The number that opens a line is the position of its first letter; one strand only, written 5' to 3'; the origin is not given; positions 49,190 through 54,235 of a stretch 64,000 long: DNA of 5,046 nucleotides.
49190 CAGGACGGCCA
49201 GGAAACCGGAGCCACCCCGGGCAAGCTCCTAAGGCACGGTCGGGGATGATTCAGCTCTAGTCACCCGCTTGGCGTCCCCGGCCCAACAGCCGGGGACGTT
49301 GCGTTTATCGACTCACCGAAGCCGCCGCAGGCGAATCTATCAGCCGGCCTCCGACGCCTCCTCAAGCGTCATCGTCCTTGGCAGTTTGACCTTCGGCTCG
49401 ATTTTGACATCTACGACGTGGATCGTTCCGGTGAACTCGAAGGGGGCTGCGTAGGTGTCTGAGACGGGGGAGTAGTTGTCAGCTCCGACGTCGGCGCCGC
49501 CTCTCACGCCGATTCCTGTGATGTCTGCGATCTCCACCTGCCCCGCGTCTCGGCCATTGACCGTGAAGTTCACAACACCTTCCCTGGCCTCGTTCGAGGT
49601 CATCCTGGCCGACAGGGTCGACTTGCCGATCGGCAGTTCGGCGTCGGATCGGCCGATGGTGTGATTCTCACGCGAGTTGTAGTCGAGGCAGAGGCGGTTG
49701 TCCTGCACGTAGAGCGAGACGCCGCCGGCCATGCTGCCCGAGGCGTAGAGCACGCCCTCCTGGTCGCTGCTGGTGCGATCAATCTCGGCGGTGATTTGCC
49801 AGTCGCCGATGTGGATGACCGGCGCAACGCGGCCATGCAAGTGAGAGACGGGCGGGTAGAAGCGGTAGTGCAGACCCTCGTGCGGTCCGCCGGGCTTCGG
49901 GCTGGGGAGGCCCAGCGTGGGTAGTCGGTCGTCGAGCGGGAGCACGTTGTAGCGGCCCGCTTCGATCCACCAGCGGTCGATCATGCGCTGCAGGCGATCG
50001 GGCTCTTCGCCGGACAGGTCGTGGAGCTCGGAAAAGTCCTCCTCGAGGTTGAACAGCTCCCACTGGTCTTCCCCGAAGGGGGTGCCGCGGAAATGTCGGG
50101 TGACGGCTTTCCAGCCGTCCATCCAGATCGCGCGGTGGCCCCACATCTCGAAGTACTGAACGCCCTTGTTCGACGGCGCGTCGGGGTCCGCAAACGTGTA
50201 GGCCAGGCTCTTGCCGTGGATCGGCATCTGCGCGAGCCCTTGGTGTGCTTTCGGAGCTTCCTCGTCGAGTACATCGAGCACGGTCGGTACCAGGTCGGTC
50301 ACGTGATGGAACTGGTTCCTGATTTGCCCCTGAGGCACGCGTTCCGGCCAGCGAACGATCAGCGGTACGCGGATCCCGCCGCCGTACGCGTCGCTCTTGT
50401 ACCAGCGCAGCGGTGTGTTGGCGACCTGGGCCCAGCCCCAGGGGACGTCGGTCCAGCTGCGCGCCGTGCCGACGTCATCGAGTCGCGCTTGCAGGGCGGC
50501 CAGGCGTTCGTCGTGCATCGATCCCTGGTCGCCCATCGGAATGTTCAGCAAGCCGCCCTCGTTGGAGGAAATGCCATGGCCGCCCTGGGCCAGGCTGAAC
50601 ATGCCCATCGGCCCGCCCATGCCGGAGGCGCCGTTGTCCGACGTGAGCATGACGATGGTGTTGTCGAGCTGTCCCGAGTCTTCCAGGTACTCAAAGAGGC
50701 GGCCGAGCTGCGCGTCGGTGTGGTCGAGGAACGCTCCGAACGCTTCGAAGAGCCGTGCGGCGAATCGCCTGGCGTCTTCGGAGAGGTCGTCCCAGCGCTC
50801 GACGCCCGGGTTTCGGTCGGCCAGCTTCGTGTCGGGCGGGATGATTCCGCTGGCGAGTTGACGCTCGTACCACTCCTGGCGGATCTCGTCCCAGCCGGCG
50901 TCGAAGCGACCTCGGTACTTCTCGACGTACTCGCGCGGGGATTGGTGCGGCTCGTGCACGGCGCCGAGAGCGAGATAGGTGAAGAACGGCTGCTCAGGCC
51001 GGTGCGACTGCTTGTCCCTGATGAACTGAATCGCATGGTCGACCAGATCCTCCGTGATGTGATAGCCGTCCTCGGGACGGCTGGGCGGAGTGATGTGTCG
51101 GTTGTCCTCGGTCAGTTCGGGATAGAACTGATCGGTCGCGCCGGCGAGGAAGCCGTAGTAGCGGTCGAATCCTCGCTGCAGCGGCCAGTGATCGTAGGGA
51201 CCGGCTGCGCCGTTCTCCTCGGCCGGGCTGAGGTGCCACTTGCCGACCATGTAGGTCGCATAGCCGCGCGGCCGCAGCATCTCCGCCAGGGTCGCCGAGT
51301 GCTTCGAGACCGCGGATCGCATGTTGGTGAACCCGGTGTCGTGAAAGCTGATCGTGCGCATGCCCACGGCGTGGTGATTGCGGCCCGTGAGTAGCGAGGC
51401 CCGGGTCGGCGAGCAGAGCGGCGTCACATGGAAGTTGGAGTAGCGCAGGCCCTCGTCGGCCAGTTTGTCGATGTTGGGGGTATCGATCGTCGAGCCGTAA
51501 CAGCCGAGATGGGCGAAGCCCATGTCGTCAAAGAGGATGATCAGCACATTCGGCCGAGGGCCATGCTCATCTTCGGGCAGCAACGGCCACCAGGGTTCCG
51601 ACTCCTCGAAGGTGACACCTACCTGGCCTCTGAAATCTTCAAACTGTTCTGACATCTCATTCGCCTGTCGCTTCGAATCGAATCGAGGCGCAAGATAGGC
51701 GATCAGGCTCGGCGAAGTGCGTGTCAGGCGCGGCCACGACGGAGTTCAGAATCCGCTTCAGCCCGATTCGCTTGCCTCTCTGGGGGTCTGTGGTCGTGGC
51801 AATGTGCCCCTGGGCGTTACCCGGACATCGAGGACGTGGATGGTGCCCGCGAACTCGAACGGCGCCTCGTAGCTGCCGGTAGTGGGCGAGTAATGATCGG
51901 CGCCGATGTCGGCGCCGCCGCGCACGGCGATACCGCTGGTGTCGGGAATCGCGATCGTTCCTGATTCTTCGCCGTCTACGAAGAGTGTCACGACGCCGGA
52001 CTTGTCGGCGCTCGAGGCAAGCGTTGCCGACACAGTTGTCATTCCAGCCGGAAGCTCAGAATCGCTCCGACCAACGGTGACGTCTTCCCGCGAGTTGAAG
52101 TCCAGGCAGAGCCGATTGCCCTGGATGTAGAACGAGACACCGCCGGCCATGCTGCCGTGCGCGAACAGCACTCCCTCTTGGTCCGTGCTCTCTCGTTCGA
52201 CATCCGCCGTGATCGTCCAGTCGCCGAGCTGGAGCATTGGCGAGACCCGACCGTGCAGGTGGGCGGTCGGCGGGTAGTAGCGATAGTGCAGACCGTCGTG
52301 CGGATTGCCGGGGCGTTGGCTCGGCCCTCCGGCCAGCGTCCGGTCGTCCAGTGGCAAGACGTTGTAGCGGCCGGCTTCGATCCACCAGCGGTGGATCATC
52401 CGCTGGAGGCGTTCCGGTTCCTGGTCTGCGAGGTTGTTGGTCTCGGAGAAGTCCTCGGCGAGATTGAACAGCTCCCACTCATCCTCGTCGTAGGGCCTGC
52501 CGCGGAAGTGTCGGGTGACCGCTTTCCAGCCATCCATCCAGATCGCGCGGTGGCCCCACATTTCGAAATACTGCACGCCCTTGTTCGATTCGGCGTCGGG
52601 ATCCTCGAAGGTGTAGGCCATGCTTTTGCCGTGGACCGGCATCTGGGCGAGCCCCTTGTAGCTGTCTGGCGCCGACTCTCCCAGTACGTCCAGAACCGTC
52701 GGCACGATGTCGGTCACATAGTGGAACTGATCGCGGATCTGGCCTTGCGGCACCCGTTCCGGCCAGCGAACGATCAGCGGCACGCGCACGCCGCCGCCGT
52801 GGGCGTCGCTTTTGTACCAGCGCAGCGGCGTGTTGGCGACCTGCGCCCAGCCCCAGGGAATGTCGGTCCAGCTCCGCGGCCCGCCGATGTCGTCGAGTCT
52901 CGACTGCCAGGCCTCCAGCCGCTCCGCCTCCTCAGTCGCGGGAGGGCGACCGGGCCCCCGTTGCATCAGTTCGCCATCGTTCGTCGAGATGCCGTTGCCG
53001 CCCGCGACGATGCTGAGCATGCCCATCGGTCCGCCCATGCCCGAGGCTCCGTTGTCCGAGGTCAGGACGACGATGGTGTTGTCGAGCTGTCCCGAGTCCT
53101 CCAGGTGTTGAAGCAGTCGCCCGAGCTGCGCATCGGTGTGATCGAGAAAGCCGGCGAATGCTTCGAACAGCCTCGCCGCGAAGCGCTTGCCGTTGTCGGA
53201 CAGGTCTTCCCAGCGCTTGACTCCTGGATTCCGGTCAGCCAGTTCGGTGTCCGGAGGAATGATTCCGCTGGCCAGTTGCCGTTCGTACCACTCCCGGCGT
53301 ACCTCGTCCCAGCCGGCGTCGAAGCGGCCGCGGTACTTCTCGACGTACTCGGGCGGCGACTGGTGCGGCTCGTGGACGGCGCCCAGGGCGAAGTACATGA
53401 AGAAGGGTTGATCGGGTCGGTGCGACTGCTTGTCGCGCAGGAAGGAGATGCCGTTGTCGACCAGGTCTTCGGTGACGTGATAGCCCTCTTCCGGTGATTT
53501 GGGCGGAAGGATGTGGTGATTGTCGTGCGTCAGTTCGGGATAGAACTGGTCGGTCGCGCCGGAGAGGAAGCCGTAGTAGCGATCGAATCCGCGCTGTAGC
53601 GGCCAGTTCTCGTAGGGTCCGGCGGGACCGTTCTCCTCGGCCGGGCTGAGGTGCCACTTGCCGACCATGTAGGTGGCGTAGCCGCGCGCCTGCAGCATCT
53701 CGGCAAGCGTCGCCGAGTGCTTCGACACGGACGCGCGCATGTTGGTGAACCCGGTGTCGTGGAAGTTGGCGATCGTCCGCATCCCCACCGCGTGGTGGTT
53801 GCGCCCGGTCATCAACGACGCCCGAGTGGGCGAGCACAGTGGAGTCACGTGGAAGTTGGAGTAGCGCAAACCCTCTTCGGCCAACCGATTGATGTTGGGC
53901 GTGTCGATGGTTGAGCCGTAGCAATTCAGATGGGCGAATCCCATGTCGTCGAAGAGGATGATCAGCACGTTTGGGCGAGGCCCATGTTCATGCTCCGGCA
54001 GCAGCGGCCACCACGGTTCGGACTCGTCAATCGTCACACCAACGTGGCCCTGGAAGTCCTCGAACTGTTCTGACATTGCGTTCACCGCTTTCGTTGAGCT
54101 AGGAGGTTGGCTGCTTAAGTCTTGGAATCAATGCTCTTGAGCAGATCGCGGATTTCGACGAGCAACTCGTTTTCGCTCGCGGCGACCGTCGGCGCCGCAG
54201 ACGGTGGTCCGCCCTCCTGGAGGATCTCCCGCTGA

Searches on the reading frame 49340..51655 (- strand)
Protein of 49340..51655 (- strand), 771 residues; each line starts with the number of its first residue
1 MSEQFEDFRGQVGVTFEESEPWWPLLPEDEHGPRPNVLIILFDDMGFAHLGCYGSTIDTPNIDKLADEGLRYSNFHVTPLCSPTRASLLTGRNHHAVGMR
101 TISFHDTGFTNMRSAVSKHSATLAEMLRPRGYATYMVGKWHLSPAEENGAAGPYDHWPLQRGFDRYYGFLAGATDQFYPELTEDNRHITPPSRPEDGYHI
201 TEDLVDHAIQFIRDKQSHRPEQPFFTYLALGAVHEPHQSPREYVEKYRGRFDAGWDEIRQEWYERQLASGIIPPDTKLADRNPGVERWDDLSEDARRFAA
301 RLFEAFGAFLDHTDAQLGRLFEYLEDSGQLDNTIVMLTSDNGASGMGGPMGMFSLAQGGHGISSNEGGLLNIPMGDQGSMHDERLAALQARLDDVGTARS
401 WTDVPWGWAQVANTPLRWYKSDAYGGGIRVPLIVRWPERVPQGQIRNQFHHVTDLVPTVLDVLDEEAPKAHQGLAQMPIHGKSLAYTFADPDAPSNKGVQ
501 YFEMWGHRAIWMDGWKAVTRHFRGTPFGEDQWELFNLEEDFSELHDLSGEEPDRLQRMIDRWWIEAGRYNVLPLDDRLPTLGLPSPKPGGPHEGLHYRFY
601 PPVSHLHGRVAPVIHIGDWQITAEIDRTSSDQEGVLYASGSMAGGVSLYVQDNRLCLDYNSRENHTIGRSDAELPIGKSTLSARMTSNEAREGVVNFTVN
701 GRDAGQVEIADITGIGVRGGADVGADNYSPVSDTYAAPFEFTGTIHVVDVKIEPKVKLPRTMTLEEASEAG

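Call 114: search_protein_families(library=pfam, proteins=[window:49340-51655:-], max_evalue=0.00001)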
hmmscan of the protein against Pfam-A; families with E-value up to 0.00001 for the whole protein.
window:49340-51655:- (771 aa): 2 families
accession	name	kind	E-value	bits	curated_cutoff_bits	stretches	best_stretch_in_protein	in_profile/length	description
PF00884.28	Sulfatase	-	1.8e-69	234.8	25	1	35-464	1-300/301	Sulfatase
PF16347.10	SGSH_C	-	2.7e-10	41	29.3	1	423-551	11-135/154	N-sulphoglucosamine sulphohydrolase, C-terminal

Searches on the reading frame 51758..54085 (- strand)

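Call 114: search_protein_families(library=pfam, proteins=[window:51758-54085:-], max_evalue=0.00001)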
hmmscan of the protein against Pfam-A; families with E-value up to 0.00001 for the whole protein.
window:51758-54085:- (775 aa): 3 families
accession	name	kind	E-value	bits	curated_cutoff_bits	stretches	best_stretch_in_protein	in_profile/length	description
PF00884.28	Sulfatase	-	1.6e-68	231.7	25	1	38-469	1-300/301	Sulfatase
PF16347.10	SGSH_C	-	2.7e-11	44.3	29.3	1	432-560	15-140/154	N-sulphoglucosamine sulphohydrolase, C-terminal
PF01663.27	Phosphodiest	-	1.1e-06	28.9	23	0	308-350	182-224/342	Type I phosphodiesterase / nucleotide pyrophosphatase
